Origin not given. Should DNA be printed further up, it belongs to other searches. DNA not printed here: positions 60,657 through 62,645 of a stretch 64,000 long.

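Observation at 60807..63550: Lamassu-like defense pair: Cap4/DUF4297-like nuclease protein + SMC/Rad50-like ATPase with CxxC zinc hook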

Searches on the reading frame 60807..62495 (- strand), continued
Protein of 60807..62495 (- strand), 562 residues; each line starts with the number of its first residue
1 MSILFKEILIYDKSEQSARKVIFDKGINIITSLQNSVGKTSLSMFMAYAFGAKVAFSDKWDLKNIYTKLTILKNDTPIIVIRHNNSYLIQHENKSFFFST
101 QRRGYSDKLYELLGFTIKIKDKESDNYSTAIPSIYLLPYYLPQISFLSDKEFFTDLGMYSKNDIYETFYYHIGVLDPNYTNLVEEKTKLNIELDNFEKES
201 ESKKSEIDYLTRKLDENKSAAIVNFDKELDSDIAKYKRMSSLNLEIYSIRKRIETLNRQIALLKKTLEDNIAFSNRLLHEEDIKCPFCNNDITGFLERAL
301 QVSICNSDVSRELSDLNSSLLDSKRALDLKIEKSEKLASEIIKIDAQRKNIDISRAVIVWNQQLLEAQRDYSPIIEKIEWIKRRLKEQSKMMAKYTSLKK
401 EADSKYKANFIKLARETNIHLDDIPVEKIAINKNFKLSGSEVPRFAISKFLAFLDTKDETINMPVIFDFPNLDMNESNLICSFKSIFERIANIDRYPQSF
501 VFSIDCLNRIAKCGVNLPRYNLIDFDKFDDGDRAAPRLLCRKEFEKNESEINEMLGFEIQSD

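Call 31: find_encoding_contigs(protein=P0084, flank=10000, max_places=4)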
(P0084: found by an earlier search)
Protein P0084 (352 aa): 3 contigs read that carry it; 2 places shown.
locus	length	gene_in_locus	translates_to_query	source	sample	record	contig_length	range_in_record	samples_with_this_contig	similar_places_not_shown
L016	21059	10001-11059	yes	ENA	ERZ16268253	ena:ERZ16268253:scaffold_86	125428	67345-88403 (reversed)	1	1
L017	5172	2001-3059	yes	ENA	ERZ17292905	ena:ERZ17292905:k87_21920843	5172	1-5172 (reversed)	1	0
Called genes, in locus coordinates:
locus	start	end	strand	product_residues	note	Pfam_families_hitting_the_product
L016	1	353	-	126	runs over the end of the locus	-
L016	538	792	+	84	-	PF04221:RelB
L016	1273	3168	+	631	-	-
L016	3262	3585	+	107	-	PF12643:MazG-like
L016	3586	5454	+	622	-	PF04851:ResIII (faint), PF09848:SLFN-g3_helicase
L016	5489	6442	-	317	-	PF00145:DNA_methylase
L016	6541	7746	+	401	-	PF20731:RE_NgoFVII_C (weak)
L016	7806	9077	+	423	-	PF13020:NOV_C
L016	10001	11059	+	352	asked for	PF14130:Cap4_nuclease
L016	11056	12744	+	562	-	-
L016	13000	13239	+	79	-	-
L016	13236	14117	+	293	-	PF04055:Radical_SAM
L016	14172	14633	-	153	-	PF01035:DNA_binding_1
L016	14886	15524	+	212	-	PF05987:DUF898 (weak), PF20403:DUF6693, PF14018:DUF4234 (faint), PF05987:DUF898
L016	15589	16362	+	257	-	-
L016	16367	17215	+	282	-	PF01734:Patatin (weak)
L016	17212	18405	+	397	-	PF01734:Patatin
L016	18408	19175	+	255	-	PF00248:Aldo_ket_red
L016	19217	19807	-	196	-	PF00730:HhH-GPD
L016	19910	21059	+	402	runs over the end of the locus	PF07690:MFS_1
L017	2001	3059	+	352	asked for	PF14130:Cap4_nuclease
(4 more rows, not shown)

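Call 37: search_protein_families(library=pfam, proteins=[L016:7806-9077:+, L016:6541-7746:+, L016:1273-3168:+, L016:3586-5454:+], max_evalue=0.01)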
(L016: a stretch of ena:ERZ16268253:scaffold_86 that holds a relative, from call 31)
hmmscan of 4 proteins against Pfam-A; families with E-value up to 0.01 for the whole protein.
L016:7806-9077:+ (423 aa): 1 family
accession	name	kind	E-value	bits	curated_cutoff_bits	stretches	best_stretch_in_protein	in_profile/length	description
PF13020.12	NOV_C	-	4.3e-15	56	22.1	1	304-401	1-89/91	Protein NO VEIN, C-terminal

L016:6541-7746:+ (401 aa): 1 family
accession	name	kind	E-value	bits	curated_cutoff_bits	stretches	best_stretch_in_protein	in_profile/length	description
PF20731.2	RE_NgoFVII_C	-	2.2e-06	28.2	23.8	1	280-378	32-130/131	NgoFVII C-terminal B3-like DNA-binding domain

L016:1273-3168:+ (631 aa): 0 families

L016:3586-5454:+ (622 aa): 13 families
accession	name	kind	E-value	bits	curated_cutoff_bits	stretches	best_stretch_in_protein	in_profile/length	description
PF09848.15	SLFN-g3_helicase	-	1.5e-95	320.9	24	1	268-608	2-354/354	Schlafen group 3, DNA/RNA helicase domain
PF04851.21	ResIII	-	1e-06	29.2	22.5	0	339-374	122-148/164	Type III restriction enzyme, res subunit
PF20720.3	nSTAND3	-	6.5e-05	23.1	27.2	1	266-304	16-54/155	Novel STAND NTPase 3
PF06745.19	ATPase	-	0.00016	21.6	26.6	1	266-312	18-65/231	KaiC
PF13604.12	AAA_30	-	0.00066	19.9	27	1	267-356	18-102/191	AAA domain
PF13245.12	AAA_19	-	0.00067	20.3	25.1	1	263-355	7-103/134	AAA domain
PF13401.12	AAA_22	-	0.0017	19.1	27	0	266-358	4-97/130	AAA domain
PF24883.2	NPHP3_N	-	0.0024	18.5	24.8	1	265-301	20-56/164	Nephrocystin 3, N-terminal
PF01695.23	IstB_IS21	-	0.006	16.5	24.1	0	251-303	77-128/238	IstB-like ATP binding protein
PF25199.1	nSTAND_NTPase5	-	0.0062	16.8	34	0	251-323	22-98/145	Novel STAND NTPase 5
PF06309.17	Torsin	-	0.0074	16.8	27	0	246-323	29-108/127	Torsin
PF00004.35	AAA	-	0.0081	17.1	21.2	0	271-368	2-87/131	ATPase family associated with various cellular activities (AAA)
PF00158.32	Sigma54_activat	-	0.0081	16.3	20.2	0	251-353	9-104/168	Sigma-54 interaction domain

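Call 43: predict_structure(alignment_id=A1)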
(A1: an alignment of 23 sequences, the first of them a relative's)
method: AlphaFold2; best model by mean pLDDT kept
length: 562 residues; sequences in the alignment: 23
mean_pLDDT: 75.4   pTM: 0.57
mean pLDDT of the five models: 75.4, 74.8, 74.7, 72.6, 69.0
residues with pLDDT >= 90: 134; 70-90: 264; 50-70: 84; < 50: 80
segments of 3 or more residues with pLDDT < 50: 116-175, 221-224, 281-283, 429-434, 559-562
pLDDT, mean of each block of 10 residues (from residue 1): 88 93 93 81 82 67 91 91 88 86 68 54 36 37 35 35 35 49 80 92 91 76 54 85 90 91 86 69 50 64 83 91 91 88 73 74 88 92 91 76 79 83 60 56 73 74 74 75 87 87 88 85 84 73 92 73 38
secondary structure, 60 per line:
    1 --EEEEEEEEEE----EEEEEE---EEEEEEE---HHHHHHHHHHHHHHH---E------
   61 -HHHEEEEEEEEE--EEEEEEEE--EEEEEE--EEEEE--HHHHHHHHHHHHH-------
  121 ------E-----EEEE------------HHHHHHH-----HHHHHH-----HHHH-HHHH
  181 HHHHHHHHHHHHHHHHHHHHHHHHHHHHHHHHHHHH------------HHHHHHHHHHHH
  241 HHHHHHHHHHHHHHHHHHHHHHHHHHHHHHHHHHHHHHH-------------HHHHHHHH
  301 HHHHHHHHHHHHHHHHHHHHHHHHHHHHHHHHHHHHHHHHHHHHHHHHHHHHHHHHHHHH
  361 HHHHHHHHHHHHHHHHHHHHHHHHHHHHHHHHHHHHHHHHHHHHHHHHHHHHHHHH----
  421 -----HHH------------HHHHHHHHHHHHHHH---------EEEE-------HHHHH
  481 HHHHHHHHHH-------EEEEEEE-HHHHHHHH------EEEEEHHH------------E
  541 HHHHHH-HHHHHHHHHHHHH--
elements in order: E3-12 E17-22 E26-32 H36-50 E65-73 E76-83 E86-91 E94-98 H101-113 E133-136 H149-155 H161-166 H172-175 H177-216 H229-279 H293-416 H441-455 E465-468 H476-490 E498-504 H506-513 E520-524 H541-546 H548-560

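Call 47: fold_search(model_id=the predicted structure, library=pdb)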
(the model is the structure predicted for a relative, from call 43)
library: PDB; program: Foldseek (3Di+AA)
matches with E <= 10: 886; with E <= 0.001: 66
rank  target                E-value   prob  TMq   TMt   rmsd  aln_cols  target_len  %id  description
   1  9ux7_A                1.5e-17  1.00  0.53  0.53  31.0       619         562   16  CryoEM Structure of LmuAB-DNA complex (released 2026-03-25)
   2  9a6c_A                4.8e-11  1.00  0.34  0.33  32.5       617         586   14  Integrative model of YYDD-YYDB by crosslinking MS and deep learning (released 2024-09-18)
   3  9hqu_A                6.5e-11  1.00  0.43  0.40  30.3       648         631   11  Salmonella enterica Lamassu LmuACB in nuclease sequestration state (released 2025-10-01)
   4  9uxh_F                9.4e-11  1.00  0.39  0.35  30.2       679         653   12  type II Lamassu, LmuACB with DNA (released 2026-03-25)
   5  9hqu_B                4.5e-10  1.00  0.37  0.34  25.1       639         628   12  Salmonella enterica Lamassu LmuACB in nuclease sequestration state (released 2025-10-01)
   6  9hqx_B                6.8e-10  1.00  0.48  0.44  30.2       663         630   12  Salmonella enterica Lamassu LmuACB bound to DNA duplex (released 2025-10-01)
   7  7zr1_C                1.3e-08  1.00  0.27  0.21  57.5       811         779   11  Chaetomium thermophilum Mre11-Rad50-Nbs1 complex bound to ATPyS (composite structure) (released 2023-01-11)
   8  7zr1_D                1.6e-08  1.00  0.28  0.21  58.2       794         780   10  Chaetomium thermophilum Mre11-Rad50-Nbs1 complex bound to ATPyS (composite structure) (released 2023-01-11)
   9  5xei                  1.2e-07  1.00  0.39  0.41  15.1       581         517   13  Crystal structure of the Smc head domain with a coiled coil and joint derived from Pyrococcus yayanosii (released 2017-06-07)
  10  7tve_D                1.3e-07  1.00  0.36  0.44  22.9       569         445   13  ATP and DNA bound SMC5/6 core complex (released 2022-06-22)
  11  9nyg_B                1.4e-07  1.00  0.41  0.41  27.5       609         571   14  LmuABC-DNA (released 2025-12-17)
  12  8wjn_B                2.4e-07  1.00  0.35  0.39  21.6       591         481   14  Cryo-EM structure of 6-subunit Smc5/6 head region (released 2024-06-26)
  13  5dny_D                2.7e-07  1.00  0.30  0.45  27.3       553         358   11  Structure of the ATPrS-Mre11/Rad50-DNA complex (released 2016-02-24)
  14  9bi4_D                8.1e-07  1.00  0.32  0.38  20.9       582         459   13  cryo EM structure of dsDNA bound Mre11-Rad50 complex (released 2025-01-15)
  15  3av0_B                1.2e-06  1.00  0.30  0.43  33.2       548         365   11  Crystal structure of Mre11-Rad50 bound to ATP S (released 2011-05-25)
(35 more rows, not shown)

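Call 53: search_dna_similar(query=window:60807-62495:-, collection=plasmids, mode=protein, max_rows=15)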
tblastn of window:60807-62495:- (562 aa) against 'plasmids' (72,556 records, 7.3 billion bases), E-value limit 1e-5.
Records with a match: 30; places in all: 30; records where one place covers at least 80% of the query: 4.
Best place of each record, by identity: <60% 30.
By first word of the organism name: Klebsiella 20; Bacillus 8; Planococcus 1; Aliarcobacter 1.
By predicted mobility (MOB-suite, as given by PLSDB): non-mobilizable 23; conjugative 5; mobilizable 2.
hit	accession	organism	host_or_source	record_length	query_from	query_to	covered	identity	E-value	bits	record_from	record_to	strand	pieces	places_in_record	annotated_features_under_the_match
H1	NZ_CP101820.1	Planococcus maritimus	-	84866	6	552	97%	26.4%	6e-13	80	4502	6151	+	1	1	hypothetical protein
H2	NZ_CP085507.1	Bacillus cereus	soil sample,soil from tomato plant roots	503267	3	470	83%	26.8%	3e-29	130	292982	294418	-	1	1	lmuB: Lamassu anti-phage system protein LmuB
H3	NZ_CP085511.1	Bacillus cereus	soil sample,soil from tomato plant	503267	3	470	83%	26.8%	3e-29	130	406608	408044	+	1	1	lmuB: Lamassu anti-phage system protein LmuB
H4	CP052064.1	Bacillus thuringiensis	soil sample,soil sample from Harissa ...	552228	3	470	83%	25.4%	2e-26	122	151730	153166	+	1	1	hypothetical protein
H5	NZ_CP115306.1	Bacillus cereus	microbe,Penaeus vannamei pond water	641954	3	293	52%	27.0%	2e-8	66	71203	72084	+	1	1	hypothetical protein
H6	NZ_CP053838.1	Aliarcobacter faecis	Cell culture,Human septic tank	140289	2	288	51%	24.0%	5e-14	83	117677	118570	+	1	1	hypothetical protein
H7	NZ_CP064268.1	Bacillus pseudomycoides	cell culture,Zoo wolf area soil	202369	3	269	48%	23.9%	1e-7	62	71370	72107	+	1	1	hypothetical protein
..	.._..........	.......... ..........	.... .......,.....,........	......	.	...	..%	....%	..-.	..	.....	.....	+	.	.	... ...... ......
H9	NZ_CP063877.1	Klebsiella quasipneumoniae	Manis javanica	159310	3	193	34%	27.6%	6e-7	61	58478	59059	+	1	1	AAA family ATPase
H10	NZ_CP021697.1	Klebsiella pneumoniae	-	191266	3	193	34%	27.6%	6e-7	61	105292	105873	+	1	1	AAA family ATPase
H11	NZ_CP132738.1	Klebsiella pneumoniae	-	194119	3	193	34%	27.6%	6e-7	61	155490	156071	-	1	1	AAA family ATPase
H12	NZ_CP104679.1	Klebsiella pneumoniae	Homo sapiens,urine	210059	3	193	34%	27.6%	6e-7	61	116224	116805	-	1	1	AAA family ATPase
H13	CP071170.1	Klebsiella pneumoniae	Homo sapiens,pure culture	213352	3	193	34%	27.6%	6e-7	61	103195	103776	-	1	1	AAA family ATPase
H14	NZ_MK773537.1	Klebsiella pneumoniae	-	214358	3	193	34%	27.6%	6e-7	61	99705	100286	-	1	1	AAA family ATPase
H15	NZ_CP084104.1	Klebsiella pneumoniae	Homo sapiens,sputum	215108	3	193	34%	27.6%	6e-7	61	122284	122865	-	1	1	AAA family ATPase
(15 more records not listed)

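Call 54: search_dna_similar(query=window:60807-62495:-, collection=phages, mode=protein, max_rows=15)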
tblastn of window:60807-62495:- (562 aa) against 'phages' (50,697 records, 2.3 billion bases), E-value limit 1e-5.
Records with a match: 1; places in all: 1; records where one place covers at least 80% of the query: 1.
Best place of each record, by identity: <60% 1.
By first word of the organism name: Bacteriophage 1.
By host as written in the record: - 1.
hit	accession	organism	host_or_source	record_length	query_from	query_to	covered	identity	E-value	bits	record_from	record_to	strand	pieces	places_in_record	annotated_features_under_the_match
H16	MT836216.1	Bacteriophage sp.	human fecal samples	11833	1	471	84%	24.4%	6e-14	81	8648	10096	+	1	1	record has no annotation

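Call 55: get_annotated_region(hit=H2, flank=4000)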
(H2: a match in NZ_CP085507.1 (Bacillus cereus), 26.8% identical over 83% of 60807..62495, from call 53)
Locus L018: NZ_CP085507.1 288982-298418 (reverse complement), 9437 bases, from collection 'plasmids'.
description: Bacillus cereus strain HD2.4 plasmid unnamed1, complete sequence
organism: Bacillus cereus (NCBI taxid 1396)
taxonomy: Bacteria; Bacillota; Bacilli; Bacillales; Bacillaceae; Bacillus; Bacillus cereus
host: -; source: soil sample,soil from tomato plant roots; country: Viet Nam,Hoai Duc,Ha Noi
typing (MOB-suite, as given by PLSDB): non-mobilizable; replicon rep_cluster_164,rep_cluster_1751
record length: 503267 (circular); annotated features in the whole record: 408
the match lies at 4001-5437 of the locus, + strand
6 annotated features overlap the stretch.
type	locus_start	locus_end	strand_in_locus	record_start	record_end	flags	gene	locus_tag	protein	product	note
CDS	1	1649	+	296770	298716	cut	-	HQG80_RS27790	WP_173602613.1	hypothetical protein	-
CDS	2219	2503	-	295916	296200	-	-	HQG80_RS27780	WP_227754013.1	hypothetical protein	-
CDS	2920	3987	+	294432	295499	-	lmuA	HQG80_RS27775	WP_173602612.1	Lamassu anti-phage system protein LmuA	-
CDS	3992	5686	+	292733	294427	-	lmuB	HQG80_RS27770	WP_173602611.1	Lamassu anti-phage system protein LmuB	-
CDS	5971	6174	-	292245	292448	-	-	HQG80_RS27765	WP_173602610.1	hypothetical protein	-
CDS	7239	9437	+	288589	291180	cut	-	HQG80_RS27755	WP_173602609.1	ATP-dependent helicase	-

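Call 56: get_annotated_region(hit=H1, flank=4000)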
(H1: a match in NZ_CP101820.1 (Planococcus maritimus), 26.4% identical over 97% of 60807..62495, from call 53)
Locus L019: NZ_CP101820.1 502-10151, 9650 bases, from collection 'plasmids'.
description: Planococcus maritimus strain KRIBB-KS-1 plasmid pKRIBB-KS-1-1, complete sequence
organism: Planococcus maritimus (NCBI taxid 192421)
taxonomy: Bacteria; Bacillota; Bacilli; Bacillales; Planococcaceae; Planococcus; Planococcus maritimus
host: -; source: -; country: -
typing (MOB-suite, as given by PLSDB): non-mobilizable
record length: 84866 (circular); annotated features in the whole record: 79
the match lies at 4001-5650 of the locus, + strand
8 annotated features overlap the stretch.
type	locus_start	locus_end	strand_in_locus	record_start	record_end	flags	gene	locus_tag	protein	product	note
CDS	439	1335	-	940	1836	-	-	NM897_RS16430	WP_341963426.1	macrolide 2'-phosphotransferase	-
CDS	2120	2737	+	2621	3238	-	-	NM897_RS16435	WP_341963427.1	recombinase family protein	GO:0006310 - DNA recombination [Evidence IEA]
CDS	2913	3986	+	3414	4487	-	-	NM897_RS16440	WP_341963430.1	dsDNA nuclease domain-containing protein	-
CDS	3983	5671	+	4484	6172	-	-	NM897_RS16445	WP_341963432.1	hypothetical protein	-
CDS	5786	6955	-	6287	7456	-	-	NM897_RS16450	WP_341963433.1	DNA cytosine methyltransferase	-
CDS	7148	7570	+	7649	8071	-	-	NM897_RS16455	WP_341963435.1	very short patch repair endonuclease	-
CDS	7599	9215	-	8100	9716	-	-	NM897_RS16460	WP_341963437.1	AlwI family type II restriction endonuclease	-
CDS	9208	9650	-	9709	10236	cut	-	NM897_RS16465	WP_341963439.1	hypothetical protein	-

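Call 66: search_protein_families(library=padloc, proteins=[L016:7806-9077:+, L016:1273-3168:+, L016:3586-5454:+, L016:3262-3585:+], max_evalue=0.001)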
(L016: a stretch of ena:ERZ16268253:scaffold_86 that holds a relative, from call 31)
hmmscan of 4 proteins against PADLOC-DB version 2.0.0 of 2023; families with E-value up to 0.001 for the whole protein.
L016:7806-9077:+ (423 aa): 6 families
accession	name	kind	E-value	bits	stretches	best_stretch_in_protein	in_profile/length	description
PDLC05008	PDC-S36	-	5e-26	90.1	1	279-422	137-279/280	-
PDLC04021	PD-T4-1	-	5e-12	43.4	1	264-422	214-377/383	-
PDLC03964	TmtA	-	1.4e-11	41.3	1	284-410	1396-1520/1538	-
PDLC03972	TmtA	-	4.8e-08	29.5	1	325-404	1208-1282/1302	-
PDLC03965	TmtA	-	5.1e-08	29.4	1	280-402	1224-1332/1370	-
PDLC03966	TmtA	-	9.7e-06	21.6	1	298-404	1526-1626/1655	-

L016:1273-3168:+ (631 aa): 2 families
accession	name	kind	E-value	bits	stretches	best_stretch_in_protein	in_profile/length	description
PDLC05039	PDC-S56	-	1.7e-91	305.8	1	3-626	19-639/649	-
PDLC05038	PDC-S56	-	4.2e-19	66.8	1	497-625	443-566/578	-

L016:3586-5454:+ (622 aa): 8 families
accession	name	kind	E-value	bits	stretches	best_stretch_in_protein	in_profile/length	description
PDLC02350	AbiO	-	1e-16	58.8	1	256-475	189-372/468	AbiO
PDLC05014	PDC-S41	-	6.9e-16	55.7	2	410-606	437-623/657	-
PDLC02372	Nhi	-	3e-15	53.8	1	258-468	195-369/470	-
PDLC05035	PDC-S53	-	3.4e-05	20.1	0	253-454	498-673/900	-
PDLC05079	PDC-S73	-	0.00012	19.1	1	240-304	164-228/752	-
PDLC03813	RTasNERD-Hel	-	0.00046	17.4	1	181-394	147-344/519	DRT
PDLC01439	typeIV_DinG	-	0.00076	16.3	0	252-285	22-52/575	CAS-IV-A; associated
PDLC04140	mad8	-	0.00085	16.9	0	267-301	27-63/314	mads_8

L016:3262-3585:+ (107 aa): 0 families
